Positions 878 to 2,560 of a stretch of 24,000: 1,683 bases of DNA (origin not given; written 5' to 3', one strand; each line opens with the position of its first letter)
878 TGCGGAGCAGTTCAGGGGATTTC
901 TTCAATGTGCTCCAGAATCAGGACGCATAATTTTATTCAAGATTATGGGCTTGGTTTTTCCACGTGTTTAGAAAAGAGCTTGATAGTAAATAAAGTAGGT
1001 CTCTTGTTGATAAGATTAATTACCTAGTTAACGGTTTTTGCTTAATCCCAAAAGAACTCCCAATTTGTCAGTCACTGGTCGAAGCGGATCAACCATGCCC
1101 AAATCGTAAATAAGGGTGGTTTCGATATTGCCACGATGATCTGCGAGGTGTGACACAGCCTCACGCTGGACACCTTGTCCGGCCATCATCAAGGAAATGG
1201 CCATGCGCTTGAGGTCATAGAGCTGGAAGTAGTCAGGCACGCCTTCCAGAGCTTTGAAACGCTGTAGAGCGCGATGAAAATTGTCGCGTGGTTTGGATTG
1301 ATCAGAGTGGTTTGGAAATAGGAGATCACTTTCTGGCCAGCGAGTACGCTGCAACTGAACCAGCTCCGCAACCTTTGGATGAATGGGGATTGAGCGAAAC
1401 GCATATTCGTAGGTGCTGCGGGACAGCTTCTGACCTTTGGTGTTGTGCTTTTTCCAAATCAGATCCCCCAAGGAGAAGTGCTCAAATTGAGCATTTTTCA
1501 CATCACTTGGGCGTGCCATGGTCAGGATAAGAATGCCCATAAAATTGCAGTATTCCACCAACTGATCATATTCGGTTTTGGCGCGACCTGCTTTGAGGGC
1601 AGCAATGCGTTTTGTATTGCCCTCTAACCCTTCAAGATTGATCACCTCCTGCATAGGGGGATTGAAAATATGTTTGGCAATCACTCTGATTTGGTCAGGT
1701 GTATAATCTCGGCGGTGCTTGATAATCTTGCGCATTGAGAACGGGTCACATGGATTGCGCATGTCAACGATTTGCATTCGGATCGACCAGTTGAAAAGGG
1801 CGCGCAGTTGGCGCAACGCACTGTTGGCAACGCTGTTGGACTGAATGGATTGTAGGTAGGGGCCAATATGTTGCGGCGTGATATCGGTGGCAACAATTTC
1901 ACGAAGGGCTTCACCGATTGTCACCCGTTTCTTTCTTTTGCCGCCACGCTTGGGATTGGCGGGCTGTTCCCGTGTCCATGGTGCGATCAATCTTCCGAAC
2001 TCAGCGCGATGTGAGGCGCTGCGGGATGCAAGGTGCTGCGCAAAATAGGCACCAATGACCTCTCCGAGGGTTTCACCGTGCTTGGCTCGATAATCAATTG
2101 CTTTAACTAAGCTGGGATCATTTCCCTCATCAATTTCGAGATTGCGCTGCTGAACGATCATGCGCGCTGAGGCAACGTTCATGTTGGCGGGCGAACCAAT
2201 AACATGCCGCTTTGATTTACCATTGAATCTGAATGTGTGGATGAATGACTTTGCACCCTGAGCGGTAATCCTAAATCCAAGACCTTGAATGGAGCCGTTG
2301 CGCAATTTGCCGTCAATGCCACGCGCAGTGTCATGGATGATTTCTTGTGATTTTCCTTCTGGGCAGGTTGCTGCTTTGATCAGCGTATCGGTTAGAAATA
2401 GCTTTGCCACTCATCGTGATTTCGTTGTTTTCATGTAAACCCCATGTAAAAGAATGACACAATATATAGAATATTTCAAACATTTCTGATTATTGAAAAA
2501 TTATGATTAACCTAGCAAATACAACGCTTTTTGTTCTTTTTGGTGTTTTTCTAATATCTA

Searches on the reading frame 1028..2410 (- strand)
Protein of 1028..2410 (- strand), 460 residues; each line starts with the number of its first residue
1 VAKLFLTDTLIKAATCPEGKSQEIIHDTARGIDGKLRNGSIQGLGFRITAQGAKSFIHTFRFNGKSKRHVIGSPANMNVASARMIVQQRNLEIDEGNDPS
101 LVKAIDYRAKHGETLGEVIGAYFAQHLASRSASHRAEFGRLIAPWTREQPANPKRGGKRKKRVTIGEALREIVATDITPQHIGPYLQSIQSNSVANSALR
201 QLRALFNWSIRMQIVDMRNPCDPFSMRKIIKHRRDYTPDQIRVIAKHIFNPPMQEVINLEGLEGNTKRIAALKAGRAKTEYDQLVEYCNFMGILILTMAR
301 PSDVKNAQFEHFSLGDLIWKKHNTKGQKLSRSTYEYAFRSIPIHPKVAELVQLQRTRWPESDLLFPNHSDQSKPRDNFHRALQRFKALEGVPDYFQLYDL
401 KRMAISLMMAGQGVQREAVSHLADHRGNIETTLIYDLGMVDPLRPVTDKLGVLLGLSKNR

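Call 127: search_protein_families(library=pfam, proteins=[window:1028-2410:-], max_evalue=0.001)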
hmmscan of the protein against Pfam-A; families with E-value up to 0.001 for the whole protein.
window:1028-2410:- (460 aa): 2 families
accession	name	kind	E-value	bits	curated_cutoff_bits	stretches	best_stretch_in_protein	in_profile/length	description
PF13356.12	Arm-DNA-bind_3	-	2.6e-09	37.5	27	1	6-102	1-79/83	Arm DNA-binding domain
PF00589.27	Phage_integrase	-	2e-05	24.9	27.1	1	288-435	25-165/172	Phage integrase family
